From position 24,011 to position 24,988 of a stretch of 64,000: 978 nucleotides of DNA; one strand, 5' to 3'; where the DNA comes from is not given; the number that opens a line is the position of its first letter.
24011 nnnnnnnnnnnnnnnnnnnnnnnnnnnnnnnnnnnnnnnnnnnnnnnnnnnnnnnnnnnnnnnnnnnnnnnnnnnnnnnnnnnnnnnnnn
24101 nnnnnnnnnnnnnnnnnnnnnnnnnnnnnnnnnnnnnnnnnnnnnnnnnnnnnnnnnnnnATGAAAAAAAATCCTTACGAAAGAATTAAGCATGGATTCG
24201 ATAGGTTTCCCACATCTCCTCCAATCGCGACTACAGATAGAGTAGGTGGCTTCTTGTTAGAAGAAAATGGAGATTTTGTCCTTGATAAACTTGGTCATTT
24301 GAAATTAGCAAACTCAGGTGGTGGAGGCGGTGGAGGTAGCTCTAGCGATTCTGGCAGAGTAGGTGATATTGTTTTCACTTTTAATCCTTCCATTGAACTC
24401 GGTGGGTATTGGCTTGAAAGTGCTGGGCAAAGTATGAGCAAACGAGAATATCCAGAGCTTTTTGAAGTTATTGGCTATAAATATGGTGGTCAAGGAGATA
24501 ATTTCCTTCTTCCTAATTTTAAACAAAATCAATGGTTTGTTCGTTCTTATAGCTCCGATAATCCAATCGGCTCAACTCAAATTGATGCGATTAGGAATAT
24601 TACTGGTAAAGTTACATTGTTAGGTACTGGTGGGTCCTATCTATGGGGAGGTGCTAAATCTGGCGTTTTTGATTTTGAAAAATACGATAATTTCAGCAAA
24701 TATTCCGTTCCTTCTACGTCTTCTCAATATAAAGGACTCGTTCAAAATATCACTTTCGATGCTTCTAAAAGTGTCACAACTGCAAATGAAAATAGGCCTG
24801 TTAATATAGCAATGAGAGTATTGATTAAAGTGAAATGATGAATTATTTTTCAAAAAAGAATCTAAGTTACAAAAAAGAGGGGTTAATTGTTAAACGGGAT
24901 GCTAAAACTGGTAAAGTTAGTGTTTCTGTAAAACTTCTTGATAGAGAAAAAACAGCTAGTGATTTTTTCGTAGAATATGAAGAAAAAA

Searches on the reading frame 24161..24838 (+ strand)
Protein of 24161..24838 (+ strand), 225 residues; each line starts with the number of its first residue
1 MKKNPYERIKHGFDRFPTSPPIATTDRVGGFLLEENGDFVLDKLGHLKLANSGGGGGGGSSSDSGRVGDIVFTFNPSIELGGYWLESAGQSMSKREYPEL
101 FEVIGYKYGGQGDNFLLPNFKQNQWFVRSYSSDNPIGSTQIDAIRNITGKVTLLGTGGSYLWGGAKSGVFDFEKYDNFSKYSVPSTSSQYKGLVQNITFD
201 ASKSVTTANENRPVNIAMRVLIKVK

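Call 91: search_protein_families(library=pfam, proteins=[window:24161-24838:+], max_evalue=0.001)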
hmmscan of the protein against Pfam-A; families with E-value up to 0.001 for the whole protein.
window:24161-24838:+ (225 aa): 1 family
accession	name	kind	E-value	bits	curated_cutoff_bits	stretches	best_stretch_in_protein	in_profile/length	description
PF07484.17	Collar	-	7.1e-10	39.1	24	1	83-121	14-53/57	Phage Tail Collar Domain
